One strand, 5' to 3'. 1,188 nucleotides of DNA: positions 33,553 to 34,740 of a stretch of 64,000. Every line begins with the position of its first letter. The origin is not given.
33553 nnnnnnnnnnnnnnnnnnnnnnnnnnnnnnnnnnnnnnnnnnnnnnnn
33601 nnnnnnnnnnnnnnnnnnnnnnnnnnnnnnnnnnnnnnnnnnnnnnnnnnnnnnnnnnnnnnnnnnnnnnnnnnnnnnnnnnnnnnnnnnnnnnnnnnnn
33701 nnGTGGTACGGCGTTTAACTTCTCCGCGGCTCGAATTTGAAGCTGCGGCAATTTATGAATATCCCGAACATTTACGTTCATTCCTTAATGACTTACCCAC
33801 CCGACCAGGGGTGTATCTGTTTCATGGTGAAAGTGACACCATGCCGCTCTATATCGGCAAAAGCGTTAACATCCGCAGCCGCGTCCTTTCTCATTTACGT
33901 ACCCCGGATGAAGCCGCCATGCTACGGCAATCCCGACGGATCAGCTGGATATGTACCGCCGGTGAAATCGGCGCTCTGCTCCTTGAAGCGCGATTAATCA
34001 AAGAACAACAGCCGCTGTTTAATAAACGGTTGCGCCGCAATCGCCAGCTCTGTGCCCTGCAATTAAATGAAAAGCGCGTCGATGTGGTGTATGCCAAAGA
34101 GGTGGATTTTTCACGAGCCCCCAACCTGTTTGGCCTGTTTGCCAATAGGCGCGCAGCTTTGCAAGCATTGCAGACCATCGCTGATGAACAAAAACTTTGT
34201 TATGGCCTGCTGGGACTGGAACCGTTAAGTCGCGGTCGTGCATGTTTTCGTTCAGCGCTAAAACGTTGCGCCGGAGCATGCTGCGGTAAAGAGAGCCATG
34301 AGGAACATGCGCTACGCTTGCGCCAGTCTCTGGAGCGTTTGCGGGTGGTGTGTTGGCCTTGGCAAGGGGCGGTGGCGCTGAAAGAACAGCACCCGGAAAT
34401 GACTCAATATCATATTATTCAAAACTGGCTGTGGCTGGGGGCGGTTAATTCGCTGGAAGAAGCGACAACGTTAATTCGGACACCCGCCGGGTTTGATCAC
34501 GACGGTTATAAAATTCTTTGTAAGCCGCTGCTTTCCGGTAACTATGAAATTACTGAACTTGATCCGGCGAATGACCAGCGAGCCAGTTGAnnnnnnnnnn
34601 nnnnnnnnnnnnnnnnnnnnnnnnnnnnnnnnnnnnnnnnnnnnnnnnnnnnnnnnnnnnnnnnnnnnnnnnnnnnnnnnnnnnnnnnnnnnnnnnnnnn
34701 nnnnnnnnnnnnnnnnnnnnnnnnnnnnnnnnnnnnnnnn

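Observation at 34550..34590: Convergent 3'-end overlap of cho and ves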

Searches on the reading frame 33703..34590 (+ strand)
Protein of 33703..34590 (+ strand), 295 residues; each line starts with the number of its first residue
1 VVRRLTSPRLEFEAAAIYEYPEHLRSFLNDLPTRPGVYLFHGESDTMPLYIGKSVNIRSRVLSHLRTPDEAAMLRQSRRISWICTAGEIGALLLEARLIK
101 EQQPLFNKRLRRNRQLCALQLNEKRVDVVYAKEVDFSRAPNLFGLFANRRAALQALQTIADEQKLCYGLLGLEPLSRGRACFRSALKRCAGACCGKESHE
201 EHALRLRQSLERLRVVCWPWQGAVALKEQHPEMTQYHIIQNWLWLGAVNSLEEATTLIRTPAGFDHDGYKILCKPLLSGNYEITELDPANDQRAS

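Call 5: search_protein_families(proteins=[window:33703-34590:+], library=ncbifam)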
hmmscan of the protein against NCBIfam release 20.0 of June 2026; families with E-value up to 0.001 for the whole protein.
window:33703-34590:+ (295 aa): 14 families
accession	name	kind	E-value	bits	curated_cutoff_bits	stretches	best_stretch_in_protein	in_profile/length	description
NF007833.0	PRK10545.1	equivalog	8.9e-175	579.7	367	1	1-287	1-287/289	excinuclease Cho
NF005906.0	PRK07883.1-4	equivalog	3.2e-28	98.4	495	1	17-204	194-387/563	DEDD exonuclease domain-containing protein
TIGR00194.1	uvrC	equivalog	3.8e-24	85.3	285.45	1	26-203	3-178/574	excinuclease ABC subunit UvrC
NF005907.0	PRK07883.1-5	equivalog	1.4e-23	83.2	454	1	26-205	222-406/584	DEDD exonuclease domain-containing protein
NF005905.0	PRK07883.1-3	equivalog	2.3e-22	79.3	508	1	20-211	212-404/581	DEDD exonuclease domain-containing protein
NF011261.0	PRK14667.1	equivalog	2.8e-22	79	818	1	25-207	7-187/567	excinuclease ABC subunit C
NF011262.0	PRK14668.1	equivalog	3.6e-20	71.9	544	1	24-203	6-183/577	excinuclease ABC subunit C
NF011260.0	PRK14666.1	equivalog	8.2e-20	71.1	649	1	29-208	7-190/698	excinuclease ABC subunit C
NF005904.0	PRK07883.1-2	equivalog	1.7e-18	66.2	969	1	24-195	222-396/584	DEDD exonuclease domain-containing protein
NF011263.0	PRK14669.1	equivalog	6.3e-15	54.8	1108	1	24-199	3-182/624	excinuclease ABC subunit C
NF001824.0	PRK00558.1-5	equivalog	1.2e-14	53.6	451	1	22-203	5-193/652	excinuclease ABC subunit UvrC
NF011264.0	PRK14670.1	equivalog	5.2e-11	41.5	1021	1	24-165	8-151/602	excinuclease ABC subunit C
NF011266.0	PRK14672.1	equivalog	1.8e-09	36.5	1504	1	27-198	14-184/691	excinuclease ABC subunit C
NF005903.0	PRK07883.1-1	equivalog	2.5e-09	36.2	1038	1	25-160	239-375/642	DEDD exonuclease domain-containing protein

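Call 38: find_homologous_proteins(query=window:33703-34587:+, max_evalue=1e-10)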
Query window:33703-34587:+ (295 aa): 4574 proteins with E <= 1e-10 among 7164 candidates; the best 120 are listed.
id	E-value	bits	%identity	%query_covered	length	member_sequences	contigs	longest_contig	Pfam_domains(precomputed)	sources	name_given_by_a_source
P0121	3.6e-196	668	99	100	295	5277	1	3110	PF27115.1,PF27096.1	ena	-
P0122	1.1e-193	660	100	98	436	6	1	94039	PF27115.1,PF27096.1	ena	-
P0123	4.2e-171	586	90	100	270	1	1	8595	PF27115.1,PF27096.1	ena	-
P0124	1.2e-169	581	90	100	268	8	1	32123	PF27115.1,PF27096.1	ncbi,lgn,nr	ncbi:nucleotide excision repair endonuclease [Escherichia coli]|nr:nucleotide excision repair endonu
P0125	6.5e-168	575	99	87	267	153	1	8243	PF27115.1,PF27096.1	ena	-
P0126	1.5e-167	574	100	86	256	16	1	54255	PF27115.1,PF27096.1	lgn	-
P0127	2.3e-163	560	84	98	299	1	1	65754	PF27115.1,PF27096.1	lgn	-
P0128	3.2e-161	553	84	98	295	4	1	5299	PF27115.1,PF27096.1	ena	-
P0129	5.8e-161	553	83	98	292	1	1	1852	PF27115.1,PF27096.1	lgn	-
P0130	7.5e-161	552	83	98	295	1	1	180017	PF27115.1,PF27096.1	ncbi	ncbi:TPA: excinuclease Cho [Citrobacter freundii]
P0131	7.0e-160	549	80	100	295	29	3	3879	PF27115.1,PF27096.1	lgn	-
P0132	1.1e-159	548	86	100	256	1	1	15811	PF27115.1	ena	-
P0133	1.2e-159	548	81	98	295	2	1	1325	PF27115.1,PF27096.1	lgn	-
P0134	6.1e-159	546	83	98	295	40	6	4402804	PF27115.1,PF27096.1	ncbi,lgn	ncbi:excinuclease Cho [Citrobacter sedlakii]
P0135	1.1e-158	545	81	100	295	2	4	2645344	PF27115.1,PF27096.1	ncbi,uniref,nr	ncbi:excinuclease Cho [Citrobacter amalonaticus]|uniref:excinuclease Cho n=1 Tax=Citrobacter amalona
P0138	1.4e-157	541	81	97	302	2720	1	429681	PF27115.1,PF27096.1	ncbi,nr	ncbi:excinuclease Cho [Salmonella enterica subsp. enterica serovar Minnesota]|nr:excinuclease Cho [S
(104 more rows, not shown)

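Call 53: find_encoding_contigs(protein=P0138, flank=2000, max_places=2)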
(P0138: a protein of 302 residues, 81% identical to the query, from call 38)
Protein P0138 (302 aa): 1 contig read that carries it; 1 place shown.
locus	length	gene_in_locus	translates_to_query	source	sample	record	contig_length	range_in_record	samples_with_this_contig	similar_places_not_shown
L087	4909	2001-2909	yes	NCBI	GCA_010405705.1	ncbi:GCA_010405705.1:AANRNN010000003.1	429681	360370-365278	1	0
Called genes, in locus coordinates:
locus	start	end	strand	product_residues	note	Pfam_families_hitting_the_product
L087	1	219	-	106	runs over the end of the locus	PF02302:PTS_IIB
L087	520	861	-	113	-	PF04355:BamE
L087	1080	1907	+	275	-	PF02540:NAD_synthase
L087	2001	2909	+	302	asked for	PF27096:UvrC_M, PF27115:Cho_C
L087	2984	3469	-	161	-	PF13801:Metal_resist, PF16231:DUF4890, PF07813:LTXXQ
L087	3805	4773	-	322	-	PF24827:AstE_AspA_cat, PF04952:AstE_AspA_hybrid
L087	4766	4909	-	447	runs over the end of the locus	PF04996:AstB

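Call 59: profile_search(protein=window:33703-34587:+)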
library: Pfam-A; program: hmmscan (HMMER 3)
A. the first sequence (295 residues): domains with independent E <= 10: 2; with E <= 0.001: 0
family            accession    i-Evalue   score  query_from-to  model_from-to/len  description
GIY-YIG           PF01541.30        0.1    13.3      36-104         3-74/78  GIY-YIG catalytic domain
R1_ABCA1          PF23321.1        0.44    11.1     225-248        32-55/75  ABCA1-like, C-terminal R1 regulatory domain

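Call 72: predict_structure(alignment_id=A2)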
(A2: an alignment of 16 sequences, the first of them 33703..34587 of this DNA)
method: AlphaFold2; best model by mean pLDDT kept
length: 295 residues; sequences in the alignment: 16
mean_pLDDT: 50.6   pTM: 0.47
mean pLDDT of the five models: 50.6, 48.4, 45.6, 44.0, 43.6
residues with pLDDT >= 90: 0; 70-90: 61; 50-70: 61; < 50: 173
segments of 3 or more residues with pLDDT < 50: 1-25, 30-93, 96-99, 103-113, 182-186, 216-222, 228-230, 234-236, 238-280, 290-295
pLDDT, mean of each block of 10 residues (from residue 1): 26 27 47 44 32 29 38 35 38 49 41 64 84 69 71 78 81 60 53 75 85 53 50 49 39 39 27 33 54 37
secondary structure, 60 per line:
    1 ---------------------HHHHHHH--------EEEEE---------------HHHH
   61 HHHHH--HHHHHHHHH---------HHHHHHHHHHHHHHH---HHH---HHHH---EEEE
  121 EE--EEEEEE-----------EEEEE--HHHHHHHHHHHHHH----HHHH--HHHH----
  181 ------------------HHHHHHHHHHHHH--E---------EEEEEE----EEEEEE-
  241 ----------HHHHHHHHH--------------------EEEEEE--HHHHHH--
elements in order: H22-28 E37-41 H57-65 H68-76 H86-100 H110-113 E117-122 E125-130 E142-146 H149-162 H167-170 H173-176 H199-211 E224-229 E234-239 H251-259 E280-285 H288-293
